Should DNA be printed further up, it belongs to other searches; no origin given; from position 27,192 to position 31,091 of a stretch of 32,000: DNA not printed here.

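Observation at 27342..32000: Unlisted 4.66-kb open frame: giant beta-helix-type surface protein hidden from the ORF track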

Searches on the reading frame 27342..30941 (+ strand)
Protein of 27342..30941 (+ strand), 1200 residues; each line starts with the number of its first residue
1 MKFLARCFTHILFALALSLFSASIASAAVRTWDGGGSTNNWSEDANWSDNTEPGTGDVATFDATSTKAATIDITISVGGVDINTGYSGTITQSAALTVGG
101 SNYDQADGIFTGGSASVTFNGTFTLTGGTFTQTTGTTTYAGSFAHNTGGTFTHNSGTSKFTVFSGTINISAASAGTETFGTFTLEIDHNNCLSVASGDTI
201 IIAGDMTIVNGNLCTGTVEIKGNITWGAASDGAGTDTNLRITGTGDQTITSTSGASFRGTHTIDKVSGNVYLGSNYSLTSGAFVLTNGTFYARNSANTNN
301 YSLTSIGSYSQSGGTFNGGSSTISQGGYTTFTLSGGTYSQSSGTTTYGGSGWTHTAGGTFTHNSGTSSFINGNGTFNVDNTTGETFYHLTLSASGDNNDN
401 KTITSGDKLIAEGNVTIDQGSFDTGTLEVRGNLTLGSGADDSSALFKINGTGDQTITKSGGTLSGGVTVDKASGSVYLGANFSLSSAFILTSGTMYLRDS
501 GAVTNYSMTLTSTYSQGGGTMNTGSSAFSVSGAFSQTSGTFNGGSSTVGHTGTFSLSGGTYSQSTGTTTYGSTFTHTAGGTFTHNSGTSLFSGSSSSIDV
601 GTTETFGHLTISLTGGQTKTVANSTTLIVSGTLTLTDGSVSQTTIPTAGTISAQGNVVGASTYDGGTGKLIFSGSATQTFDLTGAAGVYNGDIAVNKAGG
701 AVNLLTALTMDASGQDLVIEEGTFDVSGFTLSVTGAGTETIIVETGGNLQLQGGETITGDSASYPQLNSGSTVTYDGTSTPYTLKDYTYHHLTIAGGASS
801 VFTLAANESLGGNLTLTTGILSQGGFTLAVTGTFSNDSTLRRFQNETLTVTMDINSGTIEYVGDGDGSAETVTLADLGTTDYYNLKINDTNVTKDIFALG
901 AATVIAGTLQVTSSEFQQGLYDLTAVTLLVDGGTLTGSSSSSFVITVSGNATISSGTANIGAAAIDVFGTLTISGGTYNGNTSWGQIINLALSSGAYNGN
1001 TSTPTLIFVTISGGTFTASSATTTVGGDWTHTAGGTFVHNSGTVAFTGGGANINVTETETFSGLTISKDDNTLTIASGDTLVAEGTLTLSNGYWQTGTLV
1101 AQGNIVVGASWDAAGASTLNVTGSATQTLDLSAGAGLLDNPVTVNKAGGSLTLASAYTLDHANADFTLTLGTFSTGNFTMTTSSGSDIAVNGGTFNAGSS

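Call 35: predict_structure(alignment_id=A1)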
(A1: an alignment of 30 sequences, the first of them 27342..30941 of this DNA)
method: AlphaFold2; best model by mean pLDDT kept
length: 1200 residues; sequences in the alignment: 30
mean_pLDDT: 89.1   pTM: 0.63
mean pLDDT of the five models: 89.1, 88.6, 87.4, 86.3, 85.3
residues with pLDDT >= 90: 785; 70-90: 353; 50-70: 53; < 50: 9
segments of 3 or more residues with pLDDT < 50: 1-4, 21-25
pLDDT, mean of each block of 10 residues (from residue 1): 48 58 57 91 92 89 89 93 93 92 92 93 92 93 88 92 78 81 85 87 92 88 88 82 92 80 92 88 92 88 90 94 83 94 89 89 92 85 90 75 92 93 94 91 93 90 92 93 94 92 85 96 94 96 94 96 95 92 93 91 92 87 89 90 68 93 84 94 74 91 92 86 93 78 94 86 81 93 92 94 94 94 93 92 87 81 88 86 92 92 94 95 96 94 94 96 94 96 93 96 94 95 93 89 89 88 89 87 94 89 92 82 94 80 92 91 88 93 86 89
secondary structure, 60 per line:
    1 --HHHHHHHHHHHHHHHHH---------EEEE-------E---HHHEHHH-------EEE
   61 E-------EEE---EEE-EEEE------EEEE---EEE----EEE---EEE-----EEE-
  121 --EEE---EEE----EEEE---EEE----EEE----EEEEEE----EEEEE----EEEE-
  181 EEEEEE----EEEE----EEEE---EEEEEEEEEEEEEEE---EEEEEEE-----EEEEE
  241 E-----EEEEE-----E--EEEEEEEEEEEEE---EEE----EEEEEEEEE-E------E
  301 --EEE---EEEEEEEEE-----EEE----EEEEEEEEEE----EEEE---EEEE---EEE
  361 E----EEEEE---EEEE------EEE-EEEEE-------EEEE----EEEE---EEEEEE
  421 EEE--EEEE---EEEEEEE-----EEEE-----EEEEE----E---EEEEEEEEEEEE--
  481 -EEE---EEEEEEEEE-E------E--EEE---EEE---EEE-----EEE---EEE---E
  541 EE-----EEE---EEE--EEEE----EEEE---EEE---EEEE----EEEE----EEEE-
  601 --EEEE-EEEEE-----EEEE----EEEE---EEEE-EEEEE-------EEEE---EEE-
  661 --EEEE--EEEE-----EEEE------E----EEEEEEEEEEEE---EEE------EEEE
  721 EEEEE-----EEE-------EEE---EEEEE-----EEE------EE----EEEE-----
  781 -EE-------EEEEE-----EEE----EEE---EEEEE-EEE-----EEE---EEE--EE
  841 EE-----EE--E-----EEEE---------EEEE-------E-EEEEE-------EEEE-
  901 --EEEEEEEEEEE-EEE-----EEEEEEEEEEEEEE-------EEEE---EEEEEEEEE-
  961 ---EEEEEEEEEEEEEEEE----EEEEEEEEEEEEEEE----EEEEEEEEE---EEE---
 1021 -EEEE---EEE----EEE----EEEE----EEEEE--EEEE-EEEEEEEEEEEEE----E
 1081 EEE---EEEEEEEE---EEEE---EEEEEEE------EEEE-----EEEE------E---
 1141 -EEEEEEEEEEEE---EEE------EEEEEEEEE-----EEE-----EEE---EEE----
elements in order (helices of 4 or more, strands of 3 or more residues): H3-19 E29-32 E58-61 E69-71 E75-77 E79-82 E89-92 E96-98 E103-105 E109-111 E117-119 E123-125 E129-131 E136-139 E143-145 E150-152 E157-162 E167-171 E176-179 E181-186 E191-194 E199-202 E206-220 E224-230 E236-241 E247-251 E260-272 E276-278 E283-291 E303-305 E309-317 E323-325 E330-339 E344-347 E351-354 E358-361 E366-370 E374-377 E384-386 E388-392 E400-403 E408-411 E415-423 E426-429 E433-439 E445-448 E454-458 E467-478 E482-484 E488-496 E508-510 E514-516 E520-522 E528-530 E534-536 E540-542 E548-550 E554-556 E559-562 E567-570 E574-576 E580-583 E588-591 E596-599 E603-606 E608-612 E618-621 E626-629 E633-636 E638-642 E650-653 E657-659 E663-666 E669-672 E678-681 E693-704 E708-710 E717-725 E731-733 E741-743 E747-751 E757-759 E772-775 E791-795 E801-803 E808-810 E814-818 E820-822 E828-830 E834-836 E839-842 E858-861 E871-874 E884-888 E896-899 E903-913 E915-917 E923-936 E944-947 E951-959 E964-979 E984-998 E1003-1011 E1015-1017 E1022-1025 E1029-1031 E1036-1038 E1043-1046 E1051-1055 E1058-1061 E1063-1075 E1080-1083 E1087-1094 E1098-1101 E1105-1111 E1118-1121 E1127-1130 E1142-1153 E1157-1159 E1166-1174 E1180-1182 E1188-1190 E1194-1196

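Call 37: fold_search(model_id=the predicted structure, library=pdb)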
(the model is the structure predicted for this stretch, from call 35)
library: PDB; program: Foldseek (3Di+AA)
matches with E <= 10: 22; with E <= 0.001: 0
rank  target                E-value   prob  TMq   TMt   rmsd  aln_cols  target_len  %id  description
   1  8vbb_A                1.9e-01  0.13  0.16  0.18  22.7      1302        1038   13  The secreted adhesin EtpA of Enterotoxigenic Escherichia coli in complex with the mouse mAb 1G05 (released 2024-09-04)
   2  3sze                  6.9e-01  0.04  0.08  0.09  25.7       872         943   10  Crystal structure of the passenger domain of the E. coli autotransporter EspP (released 2011-10-12)
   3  3p4g_C                1.7e+00  0.04  0.06  0.16  17.9       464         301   14  X-ray crystal structure of a hyperactive, Ca2+-dependent, beta-helical antifreeze protein from an Antarctic bacterium (released 2011-04-27)
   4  3h09_A                2.7e+00  0.02  0.09  0.10  22.1       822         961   12  The structure of Haemophilus influenzae IgA1 protease (released 2009-04-21)
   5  3p4g_D                3.1e+00  0.01  0.06  0.12  19.8       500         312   12  X-ray crystal structure of a hyperactive, Ca2+-dependent, beta-helical antifreeze protein from an Antarctic bacterium (released 2011-04-27)
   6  8oq1                  3.1e+00  0.01  0.07  0.10  22.8       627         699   10  Crystal structure of tailspike depolymerase (APK14_gp49) from Acinetobacter phage vB_AbaP_APK14 (released 2023-06-07)
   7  8z5u_0                3.5e+00  0.07  0.06  0.26  12.8       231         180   16  Cryo-EM structure of the rod-export apparatus with partial hook within the polar flagellar motor (released 2025-10-22)
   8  3p4g_B                4.2e+00  0.02  0.07  0.17  17.3       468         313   12  X-ray crystal structure of a hyperactive, Ca2+-dependent, beta-helical antifreeze protein from an Antarctic bacterium (released 2011-04-27)
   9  8rja_C                4.4e+00  0.06  0.07  0.22  10.1       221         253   12  Crystal structure of the F420-reducing formylmethanofuran dehydrogenase complex from the ethanotroph Candidatus Ethano (released 2024-10-02)
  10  4xn3_A                5.2e+00  0.02  0.11  0.16  17.0       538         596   12  Tailspike protein mutant E372A of E. coli bacteriophage HK620 in complex with hexasaccharide (released 2016-01-27)
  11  3p4g_A                6.5e+00  0.07  0.11  0.32  13.0       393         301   12  X-ray crystal structure of a hyperactive, Ca2+-dependent, beta-helical antifreeze protein from an Antarctic bacterium (released 2011-04-27)
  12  8c50_A                6.5e+00  0.01  0.05  0.10  21.6       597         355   10  Pontibacter korlensis curli subunit CsgA (released 2023-06-28)
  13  4rt6_A                6.8e+00  0.01  0.09  0.11  26.1       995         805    9  Structure of a complex between hemopexin and hemopexin binding protein (released 2016-05-18)
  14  7koh_B                7.1e+00  0.02  0.10  0.15  19.8       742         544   12  Crystal structure of antigen 43 from Escherichia coli EDL933 (released 2022-03-09)
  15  4xot_A                7.1e+00  0.02  0.10  0.16  17.7       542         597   12  Tailspike protein mutant E372Q of E. coli bacteriophage HK620 in complex with pentasaccharide (released 2016-01-27)
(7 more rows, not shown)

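Call 81: fold_search(model_id=the predicted structure, library=viral)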
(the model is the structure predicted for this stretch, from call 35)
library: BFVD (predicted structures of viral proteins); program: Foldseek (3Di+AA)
matches with E <= 10: 128; with E <= 0.001: 14
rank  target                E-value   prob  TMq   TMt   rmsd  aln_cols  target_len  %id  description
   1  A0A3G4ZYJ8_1          1.5e-10  1.00  0.15  0.18  46.7      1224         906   12  Peptidase S74 domain-containing protein [Gaeavirus sp.]
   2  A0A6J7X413            3.0e-06  1.00  0.18  0.23  28.0      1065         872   17  Uncharacterized protein [uncultured Caudovirales phage]
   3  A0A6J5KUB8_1          1.8e-05  1.00  0.21  0.27  19.1      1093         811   16  Uncharacterized protein [uncultured Caudovirales phage]
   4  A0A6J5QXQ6            2.4e-05  0.99  0.17  0.16  44.4      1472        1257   15  Uncharacterized protein [uncultured Caudovirales phage]
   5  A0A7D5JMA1            3.0e-05  0.97  0.18  0.16  52.5      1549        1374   11  Peptidase S74 domain-containing protein [Synechococcus phage S-CAM7]
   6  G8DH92                4.1e-05  0.66  0.12  0.11  57.2      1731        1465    8  (no name in the UniProt tables at hand)
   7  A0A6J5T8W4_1          7.2e-05  0.94  0.11  0.16  40.6      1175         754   15  Parallel beta-helix repeat [uncultured Caudovirales phage]
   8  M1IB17                8.2e-05  0.96  0.16  0.15  18.3      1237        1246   12  (no name in the UniProt tables at hand)
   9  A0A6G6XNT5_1          2.7e-04  0.54  0.08  0.09  22.4       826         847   10  (no name in the UniProt tables at hand)
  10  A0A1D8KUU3            4.3e-04  0.82  0.15  0.14  50.1      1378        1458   11  Peptidase S74 domain-containing protein [Synechococcus phage S-CAM7]
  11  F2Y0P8                4.7e-04  0.16  0.04  0.09  26.1       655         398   12  (no name in the UniProt tables at hand)
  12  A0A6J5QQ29            5.0e-04  0.75  0.15  0.14  51.9      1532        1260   13  Uncharacterized protein [uncultured Caudovirales phage]
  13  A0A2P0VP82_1          7.0e-04  0.51  0.11  0.10  45.8      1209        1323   11  Uncharacterized protein [Tetraselmis virus 1]
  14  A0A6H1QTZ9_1          8.0e-04  0.77  0.12  0.15  24.3       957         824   11  Uncharacterized protein [Ostreococcus mediterraneus virus 2]
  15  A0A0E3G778            5.1e-03  0.35  0.14  0.15  42.4      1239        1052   13  Baseplate wedge initiator [Synechococcus phage ACG-2014f]
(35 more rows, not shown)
